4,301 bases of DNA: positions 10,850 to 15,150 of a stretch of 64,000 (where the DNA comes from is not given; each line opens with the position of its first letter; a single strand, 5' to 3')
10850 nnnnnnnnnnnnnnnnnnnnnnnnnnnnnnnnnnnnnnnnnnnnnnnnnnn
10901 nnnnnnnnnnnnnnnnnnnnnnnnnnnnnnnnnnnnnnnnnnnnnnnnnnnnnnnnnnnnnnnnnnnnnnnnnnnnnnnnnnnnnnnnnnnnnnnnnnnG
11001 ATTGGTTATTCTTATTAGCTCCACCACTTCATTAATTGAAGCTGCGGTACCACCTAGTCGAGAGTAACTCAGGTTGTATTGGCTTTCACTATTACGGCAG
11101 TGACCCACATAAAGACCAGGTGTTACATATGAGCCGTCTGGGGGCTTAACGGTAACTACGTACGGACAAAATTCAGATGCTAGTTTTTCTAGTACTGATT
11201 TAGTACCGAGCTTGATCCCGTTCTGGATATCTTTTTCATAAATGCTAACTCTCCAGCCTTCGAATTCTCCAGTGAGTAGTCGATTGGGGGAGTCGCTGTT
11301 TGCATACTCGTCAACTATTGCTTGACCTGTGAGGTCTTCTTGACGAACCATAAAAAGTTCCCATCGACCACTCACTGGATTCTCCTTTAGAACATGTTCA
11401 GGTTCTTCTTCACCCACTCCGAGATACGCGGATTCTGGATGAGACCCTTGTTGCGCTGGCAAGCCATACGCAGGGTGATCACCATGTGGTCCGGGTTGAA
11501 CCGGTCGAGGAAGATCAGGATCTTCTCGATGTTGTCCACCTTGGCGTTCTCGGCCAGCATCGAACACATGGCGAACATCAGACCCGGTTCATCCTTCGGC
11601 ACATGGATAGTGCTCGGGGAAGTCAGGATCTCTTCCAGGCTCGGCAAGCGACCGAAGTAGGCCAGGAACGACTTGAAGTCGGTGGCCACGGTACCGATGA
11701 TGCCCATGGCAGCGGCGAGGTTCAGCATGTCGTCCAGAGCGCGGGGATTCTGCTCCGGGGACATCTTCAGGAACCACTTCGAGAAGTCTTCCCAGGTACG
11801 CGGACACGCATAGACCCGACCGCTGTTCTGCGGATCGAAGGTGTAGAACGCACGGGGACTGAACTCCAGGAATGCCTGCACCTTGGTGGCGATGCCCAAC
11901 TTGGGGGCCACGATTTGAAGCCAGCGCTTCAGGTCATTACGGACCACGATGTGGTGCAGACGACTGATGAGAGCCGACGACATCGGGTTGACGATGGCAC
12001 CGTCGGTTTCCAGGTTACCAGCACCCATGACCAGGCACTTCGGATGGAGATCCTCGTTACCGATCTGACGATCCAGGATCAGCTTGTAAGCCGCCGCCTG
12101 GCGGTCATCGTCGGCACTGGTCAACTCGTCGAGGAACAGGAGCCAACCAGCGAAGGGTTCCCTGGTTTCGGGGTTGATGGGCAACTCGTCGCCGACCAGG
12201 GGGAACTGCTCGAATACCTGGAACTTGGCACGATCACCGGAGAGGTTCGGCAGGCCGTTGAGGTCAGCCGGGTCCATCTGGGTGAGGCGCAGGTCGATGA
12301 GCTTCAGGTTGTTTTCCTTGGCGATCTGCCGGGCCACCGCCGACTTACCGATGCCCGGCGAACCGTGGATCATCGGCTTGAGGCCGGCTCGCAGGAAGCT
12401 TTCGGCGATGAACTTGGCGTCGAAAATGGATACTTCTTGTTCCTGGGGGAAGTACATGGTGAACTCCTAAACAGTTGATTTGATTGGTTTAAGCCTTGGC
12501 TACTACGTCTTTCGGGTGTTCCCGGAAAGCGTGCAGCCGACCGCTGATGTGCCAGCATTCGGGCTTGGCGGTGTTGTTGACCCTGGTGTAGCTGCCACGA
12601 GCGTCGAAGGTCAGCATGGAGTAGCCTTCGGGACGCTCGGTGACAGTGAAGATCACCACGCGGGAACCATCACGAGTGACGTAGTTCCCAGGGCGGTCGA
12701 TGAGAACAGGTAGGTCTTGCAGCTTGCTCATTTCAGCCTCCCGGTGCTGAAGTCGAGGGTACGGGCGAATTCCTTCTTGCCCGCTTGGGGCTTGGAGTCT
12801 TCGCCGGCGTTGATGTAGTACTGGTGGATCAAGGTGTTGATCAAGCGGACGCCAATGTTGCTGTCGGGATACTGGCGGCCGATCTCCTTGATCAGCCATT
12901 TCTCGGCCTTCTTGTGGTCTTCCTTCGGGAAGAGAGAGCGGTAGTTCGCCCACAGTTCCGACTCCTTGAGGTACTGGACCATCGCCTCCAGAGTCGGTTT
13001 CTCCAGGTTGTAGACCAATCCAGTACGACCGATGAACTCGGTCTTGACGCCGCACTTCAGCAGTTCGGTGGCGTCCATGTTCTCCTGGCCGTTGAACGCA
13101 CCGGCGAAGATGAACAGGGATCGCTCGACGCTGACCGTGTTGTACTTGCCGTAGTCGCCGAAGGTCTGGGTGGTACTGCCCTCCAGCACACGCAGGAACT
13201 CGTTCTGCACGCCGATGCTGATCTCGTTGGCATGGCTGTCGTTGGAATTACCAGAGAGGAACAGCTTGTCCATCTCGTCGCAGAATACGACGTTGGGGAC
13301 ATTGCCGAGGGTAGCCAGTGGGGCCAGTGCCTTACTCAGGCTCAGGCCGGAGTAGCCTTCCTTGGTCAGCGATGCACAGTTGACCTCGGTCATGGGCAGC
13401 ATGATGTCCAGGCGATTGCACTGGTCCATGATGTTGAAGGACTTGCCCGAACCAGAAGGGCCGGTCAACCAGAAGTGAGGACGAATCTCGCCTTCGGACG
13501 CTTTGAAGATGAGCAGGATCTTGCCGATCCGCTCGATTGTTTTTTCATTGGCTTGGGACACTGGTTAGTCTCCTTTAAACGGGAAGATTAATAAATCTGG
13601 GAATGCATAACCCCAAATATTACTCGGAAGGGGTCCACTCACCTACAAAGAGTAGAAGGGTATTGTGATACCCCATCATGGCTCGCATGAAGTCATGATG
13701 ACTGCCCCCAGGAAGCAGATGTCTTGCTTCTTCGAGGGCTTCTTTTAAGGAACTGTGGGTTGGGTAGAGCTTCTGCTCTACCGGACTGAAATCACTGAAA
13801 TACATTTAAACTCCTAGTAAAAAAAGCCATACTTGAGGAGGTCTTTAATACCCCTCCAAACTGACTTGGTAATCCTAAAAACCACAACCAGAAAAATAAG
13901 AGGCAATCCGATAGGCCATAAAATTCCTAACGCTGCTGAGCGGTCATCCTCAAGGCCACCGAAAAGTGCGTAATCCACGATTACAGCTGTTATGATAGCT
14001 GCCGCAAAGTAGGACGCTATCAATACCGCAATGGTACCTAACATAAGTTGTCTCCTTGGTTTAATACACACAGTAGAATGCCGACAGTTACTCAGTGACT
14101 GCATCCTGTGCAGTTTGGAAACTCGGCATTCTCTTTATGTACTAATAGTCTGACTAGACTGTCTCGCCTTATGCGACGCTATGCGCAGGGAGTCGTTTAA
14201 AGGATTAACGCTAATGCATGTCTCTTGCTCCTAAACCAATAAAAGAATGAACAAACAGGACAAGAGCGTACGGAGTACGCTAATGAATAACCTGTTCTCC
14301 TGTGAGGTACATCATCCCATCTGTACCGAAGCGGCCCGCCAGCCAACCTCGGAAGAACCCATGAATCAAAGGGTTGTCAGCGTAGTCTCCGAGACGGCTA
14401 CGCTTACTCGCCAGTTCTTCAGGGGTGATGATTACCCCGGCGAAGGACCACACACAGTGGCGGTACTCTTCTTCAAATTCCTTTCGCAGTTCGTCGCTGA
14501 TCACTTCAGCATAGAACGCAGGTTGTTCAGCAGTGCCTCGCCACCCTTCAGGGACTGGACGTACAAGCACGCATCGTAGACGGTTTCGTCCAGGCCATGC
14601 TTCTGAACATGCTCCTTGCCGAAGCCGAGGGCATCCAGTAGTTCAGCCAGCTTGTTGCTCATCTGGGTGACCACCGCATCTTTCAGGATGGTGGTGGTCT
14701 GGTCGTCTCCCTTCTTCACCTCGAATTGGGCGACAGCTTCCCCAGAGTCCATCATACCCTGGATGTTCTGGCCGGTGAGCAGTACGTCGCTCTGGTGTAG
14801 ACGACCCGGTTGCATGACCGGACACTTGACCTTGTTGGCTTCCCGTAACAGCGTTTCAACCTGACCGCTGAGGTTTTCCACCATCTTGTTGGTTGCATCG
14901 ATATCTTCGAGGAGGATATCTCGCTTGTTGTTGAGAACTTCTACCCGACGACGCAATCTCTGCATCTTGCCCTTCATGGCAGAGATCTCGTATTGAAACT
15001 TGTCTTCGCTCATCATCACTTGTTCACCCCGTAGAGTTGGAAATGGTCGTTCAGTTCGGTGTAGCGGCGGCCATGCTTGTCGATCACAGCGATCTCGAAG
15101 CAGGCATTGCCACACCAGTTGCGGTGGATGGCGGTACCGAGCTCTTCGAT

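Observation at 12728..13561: Minimal ClpX-like AAA+ module without zinc-binding domain or IGF loop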

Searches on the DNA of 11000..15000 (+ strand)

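Call 6: search_dna_similar(query=window:11000-15000:+, collection=phages, mode=near, max_rows=20)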
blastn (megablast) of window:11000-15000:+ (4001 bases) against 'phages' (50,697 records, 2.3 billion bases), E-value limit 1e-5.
Records with a match: 81; places in all: 82; records where one place covers at least 80% of the query: 68.
Best place of each record, by identity: 95-99% 15; 90-95% 57; 60-80% 9.
By first word of the organism name: Pseudomonas 79; Photobacterium 2.
By host as written in the record: Pseudomonas aeruginosa 32; Pseudomonas aeruginosa ATCC 27853 12; Pseudomonas aeruginosa PAO1 11; - 5; Pseudomonas sp. 4; Pseudomonas aeruginosa ATCC27853 3; Pseudomonas aeruginosa clinical isolate PA21 2; Photobacterium damselae 2; and 8 more.
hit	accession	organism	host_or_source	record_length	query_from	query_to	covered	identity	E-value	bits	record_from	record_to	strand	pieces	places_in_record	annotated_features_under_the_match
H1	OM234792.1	Pseudomonas phage PA15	Pseudomonas aeruginosa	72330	1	4001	100%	96.1%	0e+0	6514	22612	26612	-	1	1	hypothetical protein (x8)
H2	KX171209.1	Pseudomonas phage vB_Pae575P-3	Pseudomonas sp.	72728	1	4001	100%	96.0%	0e+0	6508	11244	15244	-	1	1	ATPase | ATP-dependent Clp protease ATP-binding subunit ClpX | hypothetical protein (x5) | cell division protein | ribosome_binding_site (x7)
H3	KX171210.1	Pseudomonas phage vB_Pae1396P-5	Pseudomonas sp.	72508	1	4001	100%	96.0%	0e+0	6508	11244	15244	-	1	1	ATPase | ATP-dependent Clp protease ATP-binding subunit ClpX | hypothetical protein (x4) | cell division protein | ribosome_binding_site (x6)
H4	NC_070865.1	Pseudomonas phage vB_Pae575P-3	Pseudomonas sp.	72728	1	4001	100%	96.0%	0e+0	6508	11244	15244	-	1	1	ATPase | ATP-dependent Clp protease ATP-binding subunit ClpX | hypothetical protein (x5) | cell division protein | ribosome_binding_site (x7)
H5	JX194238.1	Pseudomonas phage PA26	Pseudomonas aeruginosa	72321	1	4001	100%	96.0%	0e+0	6508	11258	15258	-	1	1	hypothetical protein (x6)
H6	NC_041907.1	Pseudomonas phage PA26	Pseudomonas aeruginosa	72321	1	4001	100%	96.0%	0e+0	6508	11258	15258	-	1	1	ATPase | hypothetical protein (x5)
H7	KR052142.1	Pseudomonas phage vB_PaeP_MAG4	Pseudomonas aeruginosa clinical isolate ...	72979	1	4001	100%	94.7%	0e+0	6194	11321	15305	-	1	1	hypothetical protein (x7) | clpX: ATP-dependent Clp protease ATP-binding subunit ClpX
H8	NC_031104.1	Pseudomonas phage vB_PaeP_MAG4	Pseudomonas aeruginosa clinical isolate ...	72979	1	4001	100%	94.7%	0e+0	6194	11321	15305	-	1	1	ATPase | clpX: ATP-dependent Clp protease ATP-binding subunit ClpX | hypothetical protein (x6)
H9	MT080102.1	Pseudomonas phage PAP02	Pseudomonas aeruginosa ATCC 27853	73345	1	4001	100%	94.4%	0e+0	6144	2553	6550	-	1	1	ATPase | ATP-dependent protease ATP-binding subunit | hypothetical protein (x4) | cell division protein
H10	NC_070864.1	Pseudomonas phage PAP02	Pseudomonas aeruginosa ATCC 27853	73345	1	4001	100%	94.4%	0e+0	6144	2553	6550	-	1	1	ATPase | ATP-dependent protease ATP-binding subunit | hypothetical protein (x4) | cell division protein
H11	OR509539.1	Pseudomonas phage PASB7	Pseudomonas aeruginosa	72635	1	4001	100%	94.2%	0e+0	6106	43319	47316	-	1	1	ATPase | hypothetical protein (x7)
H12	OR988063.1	Pseudomonas phage vB_Pae_HMKU_23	Pseudomonas aeruginosa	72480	1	4001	100%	94.2%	0e+0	6095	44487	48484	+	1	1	ATPase | AAA ATPase, CDC48 family | hypothetical protein (x6)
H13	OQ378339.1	Pseudomonas phage phiPA1-3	Pseudomonas aeruginosa PA001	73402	1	4001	100%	93.5%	0e+0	5951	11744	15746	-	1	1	putative ATPase | ATP-dependent protease ATP-binding subunit | hypothetical protein (x6)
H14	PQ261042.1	Pseudomonas phage Minga_mokiny_4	Pseudomonas aeruginosa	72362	1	4001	99%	94.2%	0e+0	6033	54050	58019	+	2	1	ATPase | hypothetical protein (x7)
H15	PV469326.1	Pseudomonas phage Ps1.JH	Pseudomonas aeruginosa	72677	1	4001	100%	92.4%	0e+0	5675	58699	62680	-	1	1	ATPase | ATP-dependent protease ATP-binding subunit | hypothetical protein (x5) | DUF805 domain-containing protein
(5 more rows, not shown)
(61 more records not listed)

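Call 9: get_annotated_region(hit=H2, flank=12000)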
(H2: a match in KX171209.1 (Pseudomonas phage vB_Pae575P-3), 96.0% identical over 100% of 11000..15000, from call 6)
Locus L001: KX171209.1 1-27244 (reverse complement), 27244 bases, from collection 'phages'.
description: Pseudomonas phage vB_Pae575P-3, complete genome.
organism: Pseudomonas phage vB_Pae575P-3 (NCBI taxid 1868829)
taxonomy: Viruses; Duplodnaviria; Heunggongvirae; Uroviricota; Caudoviricetes; Schitoviridae; Migulavirinae; Litunavirus; Litunavirus Pae575p3
host: Pseudomonas sp.; source: sewage; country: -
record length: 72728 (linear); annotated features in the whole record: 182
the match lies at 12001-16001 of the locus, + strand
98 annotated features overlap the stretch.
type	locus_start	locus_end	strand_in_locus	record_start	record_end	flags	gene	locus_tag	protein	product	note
CDS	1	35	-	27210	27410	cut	-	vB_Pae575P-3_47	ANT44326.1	hypothetical protein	-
regulatory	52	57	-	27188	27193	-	-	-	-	ribosome_binding_site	-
CDS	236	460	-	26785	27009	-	-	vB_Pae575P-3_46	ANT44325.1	hypothetical protein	transmembrane domain found woth Phobious and TMHMM, signal peptide found with Phobious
regulatory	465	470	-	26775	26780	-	-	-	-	ribosome_binding_site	-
CDS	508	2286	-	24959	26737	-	-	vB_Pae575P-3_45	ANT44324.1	hypothetical protein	rIIB-like protein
regulatory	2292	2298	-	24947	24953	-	-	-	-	ribosome_binding_site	-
CDS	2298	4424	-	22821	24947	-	-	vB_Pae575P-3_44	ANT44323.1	rIIA lysis inhibitor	-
CDS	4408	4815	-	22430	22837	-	-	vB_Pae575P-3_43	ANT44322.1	rIIA lysis inhibitor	GHKL domain (PF02518) found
regulatory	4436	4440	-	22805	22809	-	-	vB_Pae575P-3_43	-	ribosome_binding_site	-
CDS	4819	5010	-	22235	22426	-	-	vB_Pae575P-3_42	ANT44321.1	HNH endonuclease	-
regulatory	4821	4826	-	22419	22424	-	-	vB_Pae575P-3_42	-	ribosome_binding_site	-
CDS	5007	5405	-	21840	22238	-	-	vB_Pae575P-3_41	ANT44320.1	hypothetical protein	-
regulatory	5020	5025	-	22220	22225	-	-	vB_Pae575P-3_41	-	ribosome_binding_site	-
CDS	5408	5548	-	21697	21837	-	-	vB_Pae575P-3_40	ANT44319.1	hypothetical protein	-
regulatory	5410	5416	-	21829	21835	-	-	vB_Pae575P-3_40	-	ribosome_binding_site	-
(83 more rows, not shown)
